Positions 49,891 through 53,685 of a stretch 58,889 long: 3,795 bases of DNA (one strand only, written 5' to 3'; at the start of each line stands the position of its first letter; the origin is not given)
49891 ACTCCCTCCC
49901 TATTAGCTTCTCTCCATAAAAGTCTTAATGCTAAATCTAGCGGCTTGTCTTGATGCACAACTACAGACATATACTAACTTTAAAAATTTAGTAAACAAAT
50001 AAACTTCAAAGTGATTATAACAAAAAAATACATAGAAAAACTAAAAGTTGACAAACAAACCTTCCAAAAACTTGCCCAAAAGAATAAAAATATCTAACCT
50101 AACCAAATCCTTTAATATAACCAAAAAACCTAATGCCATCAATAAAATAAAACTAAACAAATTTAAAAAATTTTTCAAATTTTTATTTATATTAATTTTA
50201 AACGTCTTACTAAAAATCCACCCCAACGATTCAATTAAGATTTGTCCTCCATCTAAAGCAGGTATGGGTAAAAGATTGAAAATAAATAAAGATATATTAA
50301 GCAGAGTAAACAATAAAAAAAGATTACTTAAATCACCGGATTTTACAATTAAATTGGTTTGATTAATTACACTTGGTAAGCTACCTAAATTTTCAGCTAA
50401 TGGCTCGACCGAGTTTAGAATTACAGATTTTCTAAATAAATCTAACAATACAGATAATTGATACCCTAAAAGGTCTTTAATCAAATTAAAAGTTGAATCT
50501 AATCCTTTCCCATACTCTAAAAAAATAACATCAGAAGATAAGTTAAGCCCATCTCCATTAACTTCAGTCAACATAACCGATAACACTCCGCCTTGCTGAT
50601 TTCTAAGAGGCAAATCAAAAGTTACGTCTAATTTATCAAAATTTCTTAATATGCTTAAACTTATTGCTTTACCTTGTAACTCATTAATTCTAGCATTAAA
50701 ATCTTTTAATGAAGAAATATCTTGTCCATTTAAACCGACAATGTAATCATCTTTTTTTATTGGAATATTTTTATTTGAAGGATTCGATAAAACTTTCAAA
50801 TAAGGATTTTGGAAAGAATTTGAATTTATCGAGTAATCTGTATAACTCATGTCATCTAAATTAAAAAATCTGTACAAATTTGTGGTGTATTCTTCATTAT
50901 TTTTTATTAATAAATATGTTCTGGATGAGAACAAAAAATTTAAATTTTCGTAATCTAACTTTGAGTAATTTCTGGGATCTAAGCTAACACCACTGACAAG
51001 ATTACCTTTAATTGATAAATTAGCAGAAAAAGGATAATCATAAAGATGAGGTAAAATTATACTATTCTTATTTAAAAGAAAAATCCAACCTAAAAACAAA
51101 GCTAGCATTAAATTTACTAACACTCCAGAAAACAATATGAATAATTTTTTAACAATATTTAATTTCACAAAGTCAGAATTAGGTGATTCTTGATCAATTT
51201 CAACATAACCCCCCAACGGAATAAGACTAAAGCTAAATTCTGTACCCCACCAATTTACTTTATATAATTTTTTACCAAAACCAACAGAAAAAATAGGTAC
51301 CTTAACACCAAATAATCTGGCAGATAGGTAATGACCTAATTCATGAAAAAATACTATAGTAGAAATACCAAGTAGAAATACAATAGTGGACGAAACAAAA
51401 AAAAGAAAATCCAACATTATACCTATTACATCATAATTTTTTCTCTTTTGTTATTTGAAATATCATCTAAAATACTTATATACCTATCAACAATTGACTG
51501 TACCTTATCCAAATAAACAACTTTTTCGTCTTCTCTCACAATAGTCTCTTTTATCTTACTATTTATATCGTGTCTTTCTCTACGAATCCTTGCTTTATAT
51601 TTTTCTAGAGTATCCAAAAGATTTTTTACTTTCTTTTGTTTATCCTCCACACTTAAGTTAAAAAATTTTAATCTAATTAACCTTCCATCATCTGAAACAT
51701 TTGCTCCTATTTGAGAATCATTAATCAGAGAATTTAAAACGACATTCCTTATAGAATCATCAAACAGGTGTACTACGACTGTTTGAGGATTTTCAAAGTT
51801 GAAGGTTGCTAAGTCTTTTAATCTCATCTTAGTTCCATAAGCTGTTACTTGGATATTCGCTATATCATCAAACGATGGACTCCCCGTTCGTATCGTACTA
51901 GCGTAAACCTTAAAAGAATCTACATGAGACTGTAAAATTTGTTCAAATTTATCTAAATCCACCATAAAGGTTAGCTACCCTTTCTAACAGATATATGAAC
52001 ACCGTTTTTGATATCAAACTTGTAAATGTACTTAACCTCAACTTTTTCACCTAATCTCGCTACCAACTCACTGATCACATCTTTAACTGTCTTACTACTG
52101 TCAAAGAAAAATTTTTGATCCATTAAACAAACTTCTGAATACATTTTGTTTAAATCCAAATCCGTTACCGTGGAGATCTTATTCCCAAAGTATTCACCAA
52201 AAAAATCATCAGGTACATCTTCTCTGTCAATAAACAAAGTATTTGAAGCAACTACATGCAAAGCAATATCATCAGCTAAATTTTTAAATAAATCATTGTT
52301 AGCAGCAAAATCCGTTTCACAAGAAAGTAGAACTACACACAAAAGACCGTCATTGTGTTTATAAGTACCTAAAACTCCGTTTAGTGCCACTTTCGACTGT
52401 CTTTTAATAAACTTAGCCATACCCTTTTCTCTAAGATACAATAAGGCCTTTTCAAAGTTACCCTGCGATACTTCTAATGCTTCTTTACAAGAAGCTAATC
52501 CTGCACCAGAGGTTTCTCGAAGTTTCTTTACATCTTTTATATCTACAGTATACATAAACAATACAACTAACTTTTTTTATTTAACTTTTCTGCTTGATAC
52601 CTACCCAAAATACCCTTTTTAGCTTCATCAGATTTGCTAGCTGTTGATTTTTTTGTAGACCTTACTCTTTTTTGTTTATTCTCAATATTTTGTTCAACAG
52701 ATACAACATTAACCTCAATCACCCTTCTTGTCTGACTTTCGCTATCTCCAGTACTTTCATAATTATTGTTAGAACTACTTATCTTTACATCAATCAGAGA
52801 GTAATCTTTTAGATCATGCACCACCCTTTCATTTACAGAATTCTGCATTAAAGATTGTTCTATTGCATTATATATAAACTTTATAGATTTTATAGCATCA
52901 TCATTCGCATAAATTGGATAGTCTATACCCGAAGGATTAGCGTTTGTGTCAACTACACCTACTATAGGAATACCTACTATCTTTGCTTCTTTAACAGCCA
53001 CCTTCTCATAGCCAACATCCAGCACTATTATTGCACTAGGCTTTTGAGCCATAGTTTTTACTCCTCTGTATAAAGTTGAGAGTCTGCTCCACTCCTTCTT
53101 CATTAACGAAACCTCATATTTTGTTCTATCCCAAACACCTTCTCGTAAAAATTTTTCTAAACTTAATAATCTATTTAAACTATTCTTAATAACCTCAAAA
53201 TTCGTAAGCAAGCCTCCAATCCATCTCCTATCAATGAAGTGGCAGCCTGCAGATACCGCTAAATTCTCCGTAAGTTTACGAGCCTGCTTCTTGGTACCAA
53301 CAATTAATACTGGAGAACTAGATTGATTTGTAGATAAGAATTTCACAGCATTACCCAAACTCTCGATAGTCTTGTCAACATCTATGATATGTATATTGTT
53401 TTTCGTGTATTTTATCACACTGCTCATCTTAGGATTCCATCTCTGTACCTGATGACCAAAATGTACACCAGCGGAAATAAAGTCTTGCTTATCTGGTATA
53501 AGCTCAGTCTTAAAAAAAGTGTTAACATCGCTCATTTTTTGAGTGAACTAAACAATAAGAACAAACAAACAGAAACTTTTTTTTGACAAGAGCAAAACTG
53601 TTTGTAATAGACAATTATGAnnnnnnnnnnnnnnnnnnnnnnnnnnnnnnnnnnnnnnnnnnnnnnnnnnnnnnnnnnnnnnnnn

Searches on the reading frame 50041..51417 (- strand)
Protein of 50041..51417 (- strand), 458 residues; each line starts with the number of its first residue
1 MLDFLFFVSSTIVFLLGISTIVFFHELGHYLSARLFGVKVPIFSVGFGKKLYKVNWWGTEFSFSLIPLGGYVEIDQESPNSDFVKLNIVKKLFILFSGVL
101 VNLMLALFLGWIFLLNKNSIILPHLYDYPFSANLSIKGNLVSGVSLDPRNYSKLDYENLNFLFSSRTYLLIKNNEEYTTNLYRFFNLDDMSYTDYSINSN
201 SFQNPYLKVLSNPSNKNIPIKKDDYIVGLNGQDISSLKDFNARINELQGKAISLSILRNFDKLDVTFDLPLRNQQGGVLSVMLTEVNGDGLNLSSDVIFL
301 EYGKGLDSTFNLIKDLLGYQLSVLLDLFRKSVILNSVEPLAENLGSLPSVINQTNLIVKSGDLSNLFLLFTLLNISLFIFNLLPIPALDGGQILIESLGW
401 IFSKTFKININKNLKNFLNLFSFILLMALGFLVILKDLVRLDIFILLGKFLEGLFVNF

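Call 90: search_protein_families(library=pfam, proteins=[window:50041-51417:-], max_evalue=0.001)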
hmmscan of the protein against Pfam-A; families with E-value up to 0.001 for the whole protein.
window:50041-51417:- (458 aa): 2 families
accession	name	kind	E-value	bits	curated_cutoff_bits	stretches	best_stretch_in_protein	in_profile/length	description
PF02163.28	Peptidase_M50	-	9.5e-47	159.6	27.2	1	14-428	2-220/221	Peptidase family M50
PF13180.12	PDZ_2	-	0.00017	22.3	27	1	211-267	22-78/80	PDZ domain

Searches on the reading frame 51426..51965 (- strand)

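Call 90: search_protein_families(library=pfam, proteins=[window:51426-51965:-], max_evalue=0.001)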
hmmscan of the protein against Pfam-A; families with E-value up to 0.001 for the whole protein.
window:51426-51965:- (179 aa): 1 family
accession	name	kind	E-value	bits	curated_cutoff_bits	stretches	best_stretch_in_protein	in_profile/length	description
PF01765.24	RRF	-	4.9e-30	105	29.7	1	22-178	5-164/164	Ribosome recycling factor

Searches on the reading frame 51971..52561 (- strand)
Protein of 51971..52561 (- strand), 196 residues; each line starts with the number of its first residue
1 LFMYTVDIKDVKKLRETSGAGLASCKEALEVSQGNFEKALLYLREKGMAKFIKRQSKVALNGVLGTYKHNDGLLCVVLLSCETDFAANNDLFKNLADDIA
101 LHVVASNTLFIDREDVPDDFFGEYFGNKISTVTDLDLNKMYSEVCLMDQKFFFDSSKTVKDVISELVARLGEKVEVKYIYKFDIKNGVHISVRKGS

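Call 90: search_protein_families(library=pfam, proteins=[window:51971-52561:-], max_evalue=0.001)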
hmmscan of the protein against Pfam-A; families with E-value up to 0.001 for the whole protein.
window:51971-52561:- (196 aa): 1 family
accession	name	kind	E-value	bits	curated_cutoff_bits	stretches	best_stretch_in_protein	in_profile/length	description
PF00889.24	EF_TS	-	5.7e-15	55.9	27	2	52-121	69-132/204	Elongation factor TS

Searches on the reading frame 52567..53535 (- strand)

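Call 90: search_protein_families(library=pfam, proteins=[window:52567-53535:-], max_evalue=0.001)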
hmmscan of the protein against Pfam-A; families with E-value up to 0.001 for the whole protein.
window:52567-53535:- (322 aa): 1 family
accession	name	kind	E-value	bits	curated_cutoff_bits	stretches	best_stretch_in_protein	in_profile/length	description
PF00318.25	Ribosomal_S2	-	1e-68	231.3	26.1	1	20-229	2-213/216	Ribosomal protein S2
